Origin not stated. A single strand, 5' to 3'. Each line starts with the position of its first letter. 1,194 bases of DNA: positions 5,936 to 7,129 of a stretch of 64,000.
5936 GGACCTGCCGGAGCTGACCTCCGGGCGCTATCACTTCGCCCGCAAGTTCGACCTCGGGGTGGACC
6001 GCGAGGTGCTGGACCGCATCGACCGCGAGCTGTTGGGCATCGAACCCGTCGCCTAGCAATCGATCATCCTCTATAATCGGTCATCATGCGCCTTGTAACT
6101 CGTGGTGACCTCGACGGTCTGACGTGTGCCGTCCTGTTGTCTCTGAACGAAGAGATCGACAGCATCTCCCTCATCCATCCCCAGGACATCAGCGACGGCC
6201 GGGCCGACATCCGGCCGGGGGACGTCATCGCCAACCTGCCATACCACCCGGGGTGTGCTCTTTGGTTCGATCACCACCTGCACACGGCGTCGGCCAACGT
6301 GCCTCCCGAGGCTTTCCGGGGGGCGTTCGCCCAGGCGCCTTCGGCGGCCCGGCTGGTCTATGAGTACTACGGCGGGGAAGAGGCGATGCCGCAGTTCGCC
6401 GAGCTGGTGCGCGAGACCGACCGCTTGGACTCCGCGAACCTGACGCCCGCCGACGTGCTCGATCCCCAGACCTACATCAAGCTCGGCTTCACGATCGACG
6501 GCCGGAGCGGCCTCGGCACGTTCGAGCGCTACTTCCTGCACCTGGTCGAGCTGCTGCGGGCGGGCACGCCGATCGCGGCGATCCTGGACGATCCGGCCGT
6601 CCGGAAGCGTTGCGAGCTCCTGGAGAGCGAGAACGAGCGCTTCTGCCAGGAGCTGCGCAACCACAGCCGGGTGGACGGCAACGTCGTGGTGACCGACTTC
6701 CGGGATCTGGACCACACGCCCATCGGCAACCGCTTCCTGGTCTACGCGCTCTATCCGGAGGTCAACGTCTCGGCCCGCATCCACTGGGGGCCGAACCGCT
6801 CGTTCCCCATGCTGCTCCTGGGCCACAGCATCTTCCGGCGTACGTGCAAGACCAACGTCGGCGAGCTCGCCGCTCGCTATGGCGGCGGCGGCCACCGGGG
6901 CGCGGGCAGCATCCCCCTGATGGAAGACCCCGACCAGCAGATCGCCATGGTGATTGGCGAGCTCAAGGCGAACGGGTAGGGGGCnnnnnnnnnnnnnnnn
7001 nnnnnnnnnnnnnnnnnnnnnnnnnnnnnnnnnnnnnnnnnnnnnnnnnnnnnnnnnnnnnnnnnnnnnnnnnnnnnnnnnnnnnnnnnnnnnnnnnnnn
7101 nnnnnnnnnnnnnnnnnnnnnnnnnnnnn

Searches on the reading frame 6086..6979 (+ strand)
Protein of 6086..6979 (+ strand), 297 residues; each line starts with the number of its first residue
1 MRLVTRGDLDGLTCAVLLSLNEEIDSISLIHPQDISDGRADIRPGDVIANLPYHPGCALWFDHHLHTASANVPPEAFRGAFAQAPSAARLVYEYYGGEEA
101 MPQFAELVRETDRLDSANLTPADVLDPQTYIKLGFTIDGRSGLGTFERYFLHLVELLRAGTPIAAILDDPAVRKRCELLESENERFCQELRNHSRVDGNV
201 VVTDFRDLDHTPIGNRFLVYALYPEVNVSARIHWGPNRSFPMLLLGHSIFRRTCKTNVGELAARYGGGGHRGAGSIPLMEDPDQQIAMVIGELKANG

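Call 3: search_protein_families(library=pfam, proteins=[window:6086-6979:+], max_evalue=0.01)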
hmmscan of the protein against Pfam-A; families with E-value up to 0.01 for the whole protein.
window:6086-6979:+ (297 aa): 0 families

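Call 4: search_protein_families(library=ncbifam, proteins=[window:6086-6979:+], max_evalue=0.01)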
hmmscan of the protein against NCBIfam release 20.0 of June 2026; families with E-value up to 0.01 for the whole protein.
window:6086-6979:+ (297 aa): 0 families

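Call 5: search_protein_families(library=padloc, proteins=[window:6086-6979:+], max_evalue=0.01)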
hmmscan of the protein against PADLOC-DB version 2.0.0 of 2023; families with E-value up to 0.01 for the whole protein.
window:6086-6979:+ (297 aa): 0 families

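Call 58: search_solved_structures(query=window:6086-6976:+, max_evalue=1)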
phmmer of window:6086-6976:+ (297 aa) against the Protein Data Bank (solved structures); distinct sequences matched with E-value up to 1: 2.
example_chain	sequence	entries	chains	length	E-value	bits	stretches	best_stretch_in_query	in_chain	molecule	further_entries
7d62_A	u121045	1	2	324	2e-59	204.2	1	2-297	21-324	PggH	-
5eq7_A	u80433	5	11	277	0.18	14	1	129-176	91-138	Inositol monophosphatase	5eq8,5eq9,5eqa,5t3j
